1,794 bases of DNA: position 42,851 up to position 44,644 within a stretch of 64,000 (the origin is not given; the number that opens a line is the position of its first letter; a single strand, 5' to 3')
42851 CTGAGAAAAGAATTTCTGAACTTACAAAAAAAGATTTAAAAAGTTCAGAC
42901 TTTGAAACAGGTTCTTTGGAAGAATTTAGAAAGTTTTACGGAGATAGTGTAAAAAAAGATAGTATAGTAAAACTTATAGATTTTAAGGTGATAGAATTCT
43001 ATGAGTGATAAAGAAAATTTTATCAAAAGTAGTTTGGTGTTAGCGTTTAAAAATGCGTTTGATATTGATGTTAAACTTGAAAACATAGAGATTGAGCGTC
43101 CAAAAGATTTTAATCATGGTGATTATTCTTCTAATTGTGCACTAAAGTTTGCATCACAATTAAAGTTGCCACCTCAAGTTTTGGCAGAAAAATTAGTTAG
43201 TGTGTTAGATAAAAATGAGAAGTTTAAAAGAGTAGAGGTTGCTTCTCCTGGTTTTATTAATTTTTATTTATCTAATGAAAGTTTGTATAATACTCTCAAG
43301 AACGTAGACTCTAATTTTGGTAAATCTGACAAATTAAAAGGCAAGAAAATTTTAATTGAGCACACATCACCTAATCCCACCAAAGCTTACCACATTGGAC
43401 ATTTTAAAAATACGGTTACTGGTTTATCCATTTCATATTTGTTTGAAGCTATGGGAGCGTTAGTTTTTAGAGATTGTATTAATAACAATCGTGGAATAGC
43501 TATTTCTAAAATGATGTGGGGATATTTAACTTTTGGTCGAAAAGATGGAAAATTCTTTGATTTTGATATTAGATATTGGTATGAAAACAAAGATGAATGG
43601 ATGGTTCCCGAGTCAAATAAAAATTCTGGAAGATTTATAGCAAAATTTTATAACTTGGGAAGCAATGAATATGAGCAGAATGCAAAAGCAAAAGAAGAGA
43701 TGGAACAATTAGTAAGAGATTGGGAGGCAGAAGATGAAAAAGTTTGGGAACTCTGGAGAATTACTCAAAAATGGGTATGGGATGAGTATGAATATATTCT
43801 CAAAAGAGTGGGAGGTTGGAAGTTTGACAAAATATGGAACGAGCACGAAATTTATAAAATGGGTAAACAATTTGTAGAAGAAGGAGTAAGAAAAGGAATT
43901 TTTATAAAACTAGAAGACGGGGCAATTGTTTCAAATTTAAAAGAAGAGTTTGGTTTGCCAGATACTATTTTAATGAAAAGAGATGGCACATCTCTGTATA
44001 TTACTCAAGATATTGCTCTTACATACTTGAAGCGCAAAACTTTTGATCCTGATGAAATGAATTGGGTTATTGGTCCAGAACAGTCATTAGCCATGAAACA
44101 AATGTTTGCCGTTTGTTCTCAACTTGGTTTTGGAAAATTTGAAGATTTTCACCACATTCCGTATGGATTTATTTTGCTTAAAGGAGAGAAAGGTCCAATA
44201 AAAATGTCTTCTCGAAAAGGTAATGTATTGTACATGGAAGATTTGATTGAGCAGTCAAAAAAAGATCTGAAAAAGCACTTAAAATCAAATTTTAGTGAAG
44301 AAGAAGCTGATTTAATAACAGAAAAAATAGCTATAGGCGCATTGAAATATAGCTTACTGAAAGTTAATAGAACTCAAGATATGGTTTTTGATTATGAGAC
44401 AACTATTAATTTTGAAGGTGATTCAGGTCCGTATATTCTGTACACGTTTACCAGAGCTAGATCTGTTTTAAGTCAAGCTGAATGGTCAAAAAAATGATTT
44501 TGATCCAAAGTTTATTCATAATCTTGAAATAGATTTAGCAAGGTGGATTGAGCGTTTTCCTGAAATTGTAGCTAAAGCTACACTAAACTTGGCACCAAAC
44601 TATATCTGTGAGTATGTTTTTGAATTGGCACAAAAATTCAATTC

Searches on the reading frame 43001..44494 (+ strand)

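Call 14: search_protein_families(library=pfam, proteins=[window:43001-44494:+], max_evalue=0.00001)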
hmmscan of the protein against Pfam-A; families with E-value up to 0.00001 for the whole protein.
window:43001-44494:+ (498 aa): 2 families
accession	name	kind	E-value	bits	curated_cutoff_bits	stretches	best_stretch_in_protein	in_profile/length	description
PF00750.26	tRNA-synt_1d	-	6e-37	127.9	23.3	2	213-465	97-349/349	tRNA synthetases class I (R), catalytic domain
PF03485.21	Arg_tRNA_synt_N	-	1.3e-21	77.4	21.5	1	8-90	3-85/85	Arginyl tRNA synthetase N terminal domain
